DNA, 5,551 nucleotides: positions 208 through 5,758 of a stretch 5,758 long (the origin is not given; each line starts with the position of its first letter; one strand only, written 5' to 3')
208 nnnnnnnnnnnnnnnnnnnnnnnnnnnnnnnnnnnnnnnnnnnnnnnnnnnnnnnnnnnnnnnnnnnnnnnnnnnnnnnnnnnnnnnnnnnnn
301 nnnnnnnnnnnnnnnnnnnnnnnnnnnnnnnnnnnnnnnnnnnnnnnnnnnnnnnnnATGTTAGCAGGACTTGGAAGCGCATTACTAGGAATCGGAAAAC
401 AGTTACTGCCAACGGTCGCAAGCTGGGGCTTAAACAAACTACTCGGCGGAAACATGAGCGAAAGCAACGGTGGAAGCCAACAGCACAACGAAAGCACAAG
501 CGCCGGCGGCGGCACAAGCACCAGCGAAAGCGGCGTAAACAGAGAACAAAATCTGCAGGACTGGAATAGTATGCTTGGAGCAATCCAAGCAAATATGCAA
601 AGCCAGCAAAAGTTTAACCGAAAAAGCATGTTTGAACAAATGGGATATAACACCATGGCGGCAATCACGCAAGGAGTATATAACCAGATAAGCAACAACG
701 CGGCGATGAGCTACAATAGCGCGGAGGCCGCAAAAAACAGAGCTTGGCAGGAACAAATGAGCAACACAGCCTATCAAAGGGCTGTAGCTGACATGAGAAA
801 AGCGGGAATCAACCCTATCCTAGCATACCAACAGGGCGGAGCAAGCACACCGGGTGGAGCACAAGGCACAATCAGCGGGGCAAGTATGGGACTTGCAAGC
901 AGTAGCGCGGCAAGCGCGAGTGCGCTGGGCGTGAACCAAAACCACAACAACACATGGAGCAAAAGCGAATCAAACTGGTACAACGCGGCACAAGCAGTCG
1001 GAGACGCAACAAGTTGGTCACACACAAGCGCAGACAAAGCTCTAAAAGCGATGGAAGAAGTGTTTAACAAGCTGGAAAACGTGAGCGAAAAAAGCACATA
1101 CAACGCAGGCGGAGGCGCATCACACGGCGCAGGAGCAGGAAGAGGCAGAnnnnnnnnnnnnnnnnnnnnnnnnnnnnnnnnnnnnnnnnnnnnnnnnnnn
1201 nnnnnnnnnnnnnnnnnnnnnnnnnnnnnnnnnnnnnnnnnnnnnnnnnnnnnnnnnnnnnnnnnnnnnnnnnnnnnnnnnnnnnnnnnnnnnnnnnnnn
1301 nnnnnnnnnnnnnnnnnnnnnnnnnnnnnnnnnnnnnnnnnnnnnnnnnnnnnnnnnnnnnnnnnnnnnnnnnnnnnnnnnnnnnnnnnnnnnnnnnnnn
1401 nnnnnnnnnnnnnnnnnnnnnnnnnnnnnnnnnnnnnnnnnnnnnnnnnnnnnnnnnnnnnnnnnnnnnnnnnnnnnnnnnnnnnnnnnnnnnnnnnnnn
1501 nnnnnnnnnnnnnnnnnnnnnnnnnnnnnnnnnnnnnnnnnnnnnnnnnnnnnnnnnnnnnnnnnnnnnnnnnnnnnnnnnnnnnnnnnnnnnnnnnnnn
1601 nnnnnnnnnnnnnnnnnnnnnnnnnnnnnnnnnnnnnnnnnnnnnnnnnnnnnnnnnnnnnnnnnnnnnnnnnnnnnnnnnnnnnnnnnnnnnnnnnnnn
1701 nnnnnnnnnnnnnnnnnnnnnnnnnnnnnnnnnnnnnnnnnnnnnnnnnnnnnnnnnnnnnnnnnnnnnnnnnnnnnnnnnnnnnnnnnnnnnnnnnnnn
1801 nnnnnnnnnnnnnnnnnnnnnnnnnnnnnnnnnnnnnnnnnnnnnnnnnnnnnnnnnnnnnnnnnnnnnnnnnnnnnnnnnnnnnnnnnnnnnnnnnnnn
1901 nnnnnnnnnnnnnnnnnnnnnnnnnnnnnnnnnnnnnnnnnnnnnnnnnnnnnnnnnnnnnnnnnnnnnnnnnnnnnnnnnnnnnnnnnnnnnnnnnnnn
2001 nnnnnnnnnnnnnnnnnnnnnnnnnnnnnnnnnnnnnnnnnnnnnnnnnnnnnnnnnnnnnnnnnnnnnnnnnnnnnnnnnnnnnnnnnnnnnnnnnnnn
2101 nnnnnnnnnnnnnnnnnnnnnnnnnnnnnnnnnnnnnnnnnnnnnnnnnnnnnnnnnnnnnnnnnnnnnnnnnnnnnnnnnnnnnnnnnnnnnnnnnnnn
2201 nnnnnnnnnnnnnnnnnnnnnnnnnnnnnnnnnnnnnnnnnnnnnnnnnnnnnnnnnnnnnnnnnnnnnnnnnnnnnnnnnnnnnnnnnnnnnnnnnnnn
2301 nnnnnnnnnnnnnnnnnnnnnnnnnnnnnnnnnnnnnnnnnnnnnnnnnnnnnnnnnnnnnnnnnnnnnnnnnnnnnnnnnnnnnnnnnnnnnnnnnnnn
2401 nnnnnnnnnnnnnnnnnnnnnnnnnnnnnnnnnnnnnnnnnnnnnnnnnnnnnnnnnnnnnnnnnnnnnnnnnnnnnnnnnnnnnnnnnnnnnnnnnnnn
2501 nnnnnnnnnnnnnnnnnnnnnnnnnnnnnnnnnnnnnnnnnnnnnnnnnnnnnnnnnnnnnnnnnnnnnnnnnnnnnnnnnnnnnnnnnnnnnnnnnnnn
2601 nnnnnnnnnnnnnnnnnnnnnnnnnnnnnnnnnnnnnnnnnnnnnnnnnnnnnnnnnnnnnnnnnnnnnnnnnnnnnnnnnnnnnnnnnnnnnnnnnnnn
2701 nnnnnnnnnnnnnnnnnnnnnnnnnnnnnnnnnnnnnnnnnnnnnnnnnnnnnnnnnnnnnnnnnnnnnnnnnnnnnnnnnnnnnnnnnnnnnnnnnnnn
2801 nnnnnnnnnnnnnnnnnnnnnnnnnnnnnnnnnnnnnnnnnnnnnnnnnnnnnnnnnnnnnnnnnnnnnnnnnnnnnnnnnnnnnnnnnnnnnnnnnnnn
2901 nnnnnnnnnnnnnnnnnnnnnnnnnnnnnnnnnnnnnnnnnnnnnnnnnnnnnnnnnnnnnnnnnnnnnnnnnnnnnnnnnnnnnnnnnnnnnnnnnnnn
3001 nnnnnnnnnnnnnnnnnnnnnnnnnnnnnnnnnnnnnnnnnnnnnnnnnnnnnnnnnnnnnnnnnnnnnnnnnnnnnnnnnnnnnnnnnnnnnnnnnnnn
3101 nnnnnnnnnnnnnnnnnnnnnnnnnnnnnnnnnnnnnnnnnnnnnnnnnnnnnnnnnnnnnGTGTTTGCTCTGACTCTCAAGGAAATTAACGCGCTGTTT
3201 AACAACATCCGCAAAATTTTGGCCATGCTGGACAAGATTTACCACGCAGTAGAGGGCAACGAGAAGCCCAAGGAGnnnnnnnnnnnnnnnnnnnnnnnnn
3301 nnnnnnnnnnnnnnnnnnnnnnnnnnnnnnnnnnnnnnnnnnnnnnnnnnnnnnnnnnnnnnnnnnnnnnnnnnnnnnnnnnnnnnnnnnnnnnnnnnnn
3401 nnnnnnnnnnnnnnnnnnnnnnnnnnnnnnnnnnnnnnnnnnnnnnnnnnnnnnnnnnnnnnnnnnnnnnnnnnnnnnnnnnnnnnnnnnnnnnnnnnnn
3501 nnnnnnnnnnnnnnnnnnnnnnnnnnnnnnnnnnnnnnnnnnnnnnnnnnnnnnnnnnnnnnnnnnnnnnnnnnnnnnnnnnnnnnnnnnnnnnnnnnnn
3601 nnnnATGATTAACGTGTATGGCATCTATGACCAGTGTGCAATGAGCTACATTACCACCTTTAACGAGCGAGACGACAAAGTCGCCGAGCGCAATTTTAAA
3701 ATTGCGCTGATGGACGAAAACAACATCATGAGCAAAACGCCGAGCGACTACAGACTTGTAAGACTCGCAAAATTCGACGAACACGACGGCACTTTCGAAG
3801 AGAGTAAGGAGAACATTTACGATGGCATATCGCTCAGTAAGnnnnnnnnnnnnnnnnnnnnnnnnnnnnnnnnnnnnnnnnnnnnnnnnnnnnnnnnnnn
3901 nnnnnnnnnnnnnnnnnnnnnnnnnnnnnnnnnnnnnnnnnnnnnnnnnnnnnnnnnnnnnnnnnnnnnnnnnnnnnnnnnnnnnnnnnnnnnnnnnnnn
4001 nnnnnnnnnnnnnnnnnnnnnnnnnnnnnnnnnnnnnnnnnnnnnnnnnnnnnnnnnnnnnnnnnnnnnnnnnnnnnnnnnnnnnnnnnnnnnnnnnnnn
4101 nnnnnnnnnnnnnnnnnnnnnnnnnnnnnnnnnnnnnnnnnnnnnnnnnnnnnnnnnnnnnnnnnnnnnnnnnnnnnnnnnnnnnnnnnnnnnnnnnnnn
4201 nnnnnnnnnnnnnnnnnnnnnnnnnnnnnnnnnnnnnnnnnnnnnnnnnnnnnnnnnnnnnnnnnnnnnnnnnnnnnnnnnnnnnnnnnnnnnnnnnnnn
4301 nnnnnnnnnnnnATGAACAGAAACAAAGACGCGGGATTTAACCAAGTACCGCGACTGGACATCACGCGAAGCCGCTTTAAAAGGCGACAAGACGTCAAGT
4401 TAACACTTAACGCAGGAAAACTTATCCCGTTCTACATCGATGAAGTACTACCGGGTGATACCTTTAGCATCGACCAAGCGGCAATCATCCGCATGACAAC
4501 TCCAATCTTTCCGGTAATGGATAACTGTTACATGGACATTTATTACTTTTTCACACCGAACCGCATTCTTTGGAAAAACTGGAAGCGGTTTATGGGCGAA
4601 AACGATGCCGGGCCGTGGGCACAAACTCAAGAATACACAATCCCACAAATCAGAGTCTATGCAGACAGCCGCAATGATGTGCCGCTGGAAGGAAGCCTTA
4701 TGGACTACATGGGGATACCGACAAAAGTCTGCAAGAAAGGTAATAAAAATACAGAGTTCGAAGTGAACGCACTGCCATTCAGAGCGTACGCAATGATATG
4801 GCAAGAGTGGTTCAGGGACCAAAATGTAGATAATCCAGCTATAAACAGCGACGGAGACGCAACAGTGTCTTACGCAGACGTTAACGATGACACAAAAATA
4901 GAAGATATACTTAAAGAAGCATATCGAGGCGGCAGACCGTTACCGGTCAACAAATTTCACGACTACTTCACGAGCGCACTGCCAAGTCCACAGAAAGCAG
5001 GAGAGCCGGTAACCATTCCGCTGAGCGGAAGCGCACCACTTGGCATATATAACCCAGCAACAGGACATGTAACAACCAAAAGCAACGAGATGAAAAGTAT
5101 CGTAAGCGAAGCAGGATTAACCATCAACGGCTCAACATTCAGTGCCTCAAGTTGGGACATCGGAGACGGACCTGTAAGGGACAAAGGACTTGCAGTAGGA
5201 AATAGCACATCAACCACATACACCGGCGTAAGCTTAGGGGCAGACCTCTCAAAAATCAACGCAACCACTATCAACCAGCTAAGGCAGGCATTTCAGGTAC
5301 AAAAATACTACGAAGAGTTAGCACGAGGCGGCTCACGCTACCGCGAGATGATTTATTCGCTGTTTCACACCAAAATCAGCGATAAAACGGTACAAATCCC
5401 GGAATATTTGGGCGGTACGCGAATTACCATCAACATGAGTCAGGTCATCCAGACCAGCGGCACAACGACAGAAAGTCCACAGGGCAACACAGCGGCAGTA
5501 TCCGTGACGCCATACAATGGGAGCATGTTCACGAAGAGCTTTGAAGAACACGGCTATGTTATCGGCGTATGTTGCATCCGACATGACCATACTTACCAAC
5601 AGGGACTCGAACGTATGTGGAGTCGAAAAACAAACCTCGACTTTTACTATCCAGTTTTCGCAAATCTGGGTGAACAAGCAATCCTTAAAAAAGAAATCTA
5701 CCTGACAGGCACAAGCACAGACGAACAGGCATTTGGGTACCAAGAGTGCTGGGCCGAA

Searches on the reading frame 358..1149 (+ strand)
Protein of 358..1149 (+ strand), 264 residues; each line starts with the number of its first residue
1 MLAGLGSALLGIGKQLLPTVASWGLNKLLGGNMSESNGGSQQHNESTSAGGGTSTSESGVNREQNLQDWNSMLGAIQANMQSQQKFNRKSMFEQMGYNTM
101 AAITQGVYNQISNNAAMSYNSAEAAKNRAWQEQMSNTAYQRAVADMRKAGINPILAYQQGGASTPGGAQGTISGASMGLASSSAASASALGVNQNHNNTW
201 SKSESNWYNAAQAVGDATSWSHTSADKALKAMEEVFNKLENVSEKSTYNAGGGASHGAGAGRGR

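Call 7: search_protein_families(library=pfam, max_evalue=1, proteins=[window:358-1149:+])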
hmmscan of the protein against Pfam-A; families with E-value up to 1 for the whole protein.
window:358-1149:+ (264 aa): 1 family
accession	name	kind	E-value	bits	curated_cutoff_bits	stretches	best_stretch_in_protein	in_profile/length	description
PF15397.11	DUF4618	-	0.16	11.8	34.9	1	62-134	136-205/258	Domain of unknown function (DUF4618)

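Call 8: search_protein_families(library=phrogs, max_evalue=1, proteins=[window:358-1149:+])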
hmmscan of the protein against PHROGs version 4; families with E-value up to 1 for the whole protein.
window:358-1149:+ (264 aa): 17 families
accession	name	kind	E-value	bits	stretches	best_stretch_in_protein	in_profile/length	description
phrog_8742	-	tail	6.6e-96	322.2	1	26-250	30-260/287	pilot protein for DNA ejection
phrog_11693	-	tail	2.7e-27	97.4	1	107-234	21-153/228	pilot protein for DNA ejection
phrog_27063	-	tail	7.9e-24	85.8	1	75-197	11-132/306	pilot protein for DNA ejection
phrog_22637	-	tail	1.4e-21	78.4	1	101-248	9-150/264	pilot protein for DNA ejection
phrog_21483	-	unknown function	4.8e-21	76.6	1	97-182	76-162/303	-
phrog_18604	-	tail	1.3e-20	74.9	1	16-245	16-221/284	minor tail protein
phrog_5158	-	unknown function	1.4e-20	75.1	1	54-206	16-161/322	-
phrog_8693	-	tail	6.4e-19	69.9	1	106-228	14-131/258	pilot protein for DNA ejection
phrog_35928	-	tail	8.5e-17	62.5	1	115-176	63-125/172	pilot protein for DNA ejection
phrog_16516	-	tail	1e-16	62.5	1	99-194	23-117/186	minor tail protein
phrog_34374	-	tail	1.1e-15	58.7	1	81-227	127-272/310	pilot protein for DNA ejection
phrog_25360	-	unknown function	9.6e-14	52.5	1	115-186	50-119/316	-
phrog_20617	-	tail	2.9e-08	35.2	1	109-250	14-153/200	minor tail protein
phrog_23656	-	head and packaging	3.7e-08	34.2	1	129-180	2-53/175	virion structural protein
phrog_29171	-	tail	5.4e-07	30.9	1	124-186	113-176/236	pilot protein for DNA ejection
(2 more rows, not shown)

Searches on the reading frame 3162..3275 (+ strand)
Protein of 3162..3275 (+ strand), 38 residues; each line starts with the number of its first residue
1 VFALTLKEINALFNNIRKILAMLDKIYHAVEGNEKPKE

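Call 7: search_protein_families(library=pfam, max_evalue=1, proteins=[window:3162-3275:+])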
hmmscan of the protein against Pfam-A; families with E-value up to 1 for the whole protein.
window:3162-3275:+ (38 aa): 0 families

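Call 8: search_protein_families(library=phrogs, max_evalue=1, proteins=[window:3162-3275:+])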
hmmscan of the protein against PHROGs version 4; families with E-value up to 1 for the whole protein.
window:3162-3275:+ (38 aa): 2 families
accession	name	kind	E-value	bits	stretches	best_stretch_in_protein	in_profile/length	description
phrog_6918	-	lysis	0.099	13.7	1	7-37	35-65/114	holin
phrog_7295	-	unknown function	0.24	12.9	1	7-35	10-38/72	-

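Call 76: search_protein_families(library=padloc, proteins=[window:3171-3275:+], max_evalue=1)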
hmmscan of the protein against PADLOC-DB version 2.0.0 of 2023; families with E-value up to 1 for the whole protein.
window:3171-3275:+ (35 aa): 0 families

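Call 77: search_protein_families(library=ncbifam, proteins=[window:3171-3275:+], max_evalue=1)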
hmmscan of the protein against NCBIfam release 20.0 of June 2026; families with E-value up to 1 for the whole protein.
window:3171-3275:+ (35 aa): 0 families

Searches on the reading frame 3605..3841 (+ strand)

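Call 7: search_protein_families(library=pfam, max_evalue=1, proteins=[window:3605-3841:+])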
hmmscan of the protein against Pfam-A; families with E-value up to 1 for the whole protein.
window:3605-3841:+ (79 aa): 1 family
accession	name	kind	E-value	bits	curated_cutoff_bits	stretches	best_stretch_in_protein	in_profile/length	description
PF20577.3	Phage_ORF5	-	1.1e-16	60.6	27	1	4-70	1-69/75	Phage ORF5 protein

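Call 8: search_protein_families(library=phrogs, max_evalue=1, proteins=[window:3605-3841:+])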
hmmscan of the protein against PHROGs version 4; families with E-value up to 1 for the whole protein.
window:3605-3841:+ (79 aa): 1 family
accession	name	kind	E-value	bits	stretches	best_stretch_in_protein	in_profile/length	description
phrog_1670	-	DNA, RNA and nucleotide metabolism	1.9e-21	76.7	1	1-77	2-80/96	DNA binding protein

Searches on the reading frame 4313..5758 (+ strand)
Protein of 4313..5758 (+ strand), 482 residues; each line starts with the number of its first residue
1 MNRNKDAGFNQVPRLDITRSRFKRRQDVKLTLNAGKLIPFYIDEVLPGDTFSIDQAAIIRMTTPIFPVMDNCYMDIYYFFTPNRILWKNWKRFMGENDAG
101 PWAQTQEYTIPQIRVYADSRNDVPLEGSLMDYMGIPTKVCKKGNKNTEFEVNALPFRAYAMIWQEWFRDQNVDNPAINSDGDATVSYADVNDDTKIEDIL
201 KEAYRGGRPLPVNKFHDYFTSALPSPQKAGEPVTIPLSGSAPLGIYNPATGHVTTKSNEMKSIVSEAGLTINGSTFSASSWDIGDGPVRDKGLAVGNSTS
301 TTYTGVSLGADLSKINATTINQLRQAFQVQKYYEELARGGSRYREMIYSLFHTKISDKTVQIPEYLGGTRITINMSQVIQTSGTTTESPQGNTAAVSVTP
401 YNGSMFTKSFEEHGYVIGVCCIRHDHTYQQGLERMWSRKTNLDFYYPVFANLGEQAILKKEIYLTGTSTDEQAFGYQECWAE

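Call 7: search_protein_families(library=pfam, max_evalue=1, proteins=[window:4313-5758:+])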
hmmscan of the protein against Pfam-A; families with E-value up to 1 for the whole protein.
window:4313-5758:+ (482 aa): 2 families
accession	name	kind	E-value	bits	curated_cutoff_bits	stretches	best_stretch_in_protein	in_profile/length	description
PF02305.22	Phage_F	-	4.9e-114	382.3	25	1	11-482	2-420/501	Capsid protein (F protein)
PF16298.10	DUF4940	-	0.011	15.8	28.8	1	301-360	105-163/206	Domain of unknown function (DUF4940)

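Call 8: search_protein_families(library=phrogs, max_evalue=1, proteins=[window:4313-5758:+])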
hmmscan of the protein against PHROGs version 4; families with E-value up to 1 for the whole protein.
window:4313-5758:+ (482 aa): 3 families
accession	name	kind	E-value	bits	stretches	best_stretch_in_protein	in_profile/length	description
phrog_514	-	head and packaging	8.4e-173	576.8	1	1-482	6-435/531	major head protein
phrog_25348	-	unknown function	0.19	13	1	317-360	9-52/89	-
phrog_22397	-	unknown function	0.24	12.8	1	25-46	31-52/85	-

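Call 59: find_related_loci(query=window:4313-5758:+, collection=genome_contigs, flank=8000)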
Query window:4313-5758:+ (482 aa) in genome_contigs; peptide patterns used: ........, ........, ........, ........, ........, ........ (x = any residue, [..] = any of these).
38 stretches matched a pattern, but none encodes a relative of the query by tblastn (E <= 1e-3).
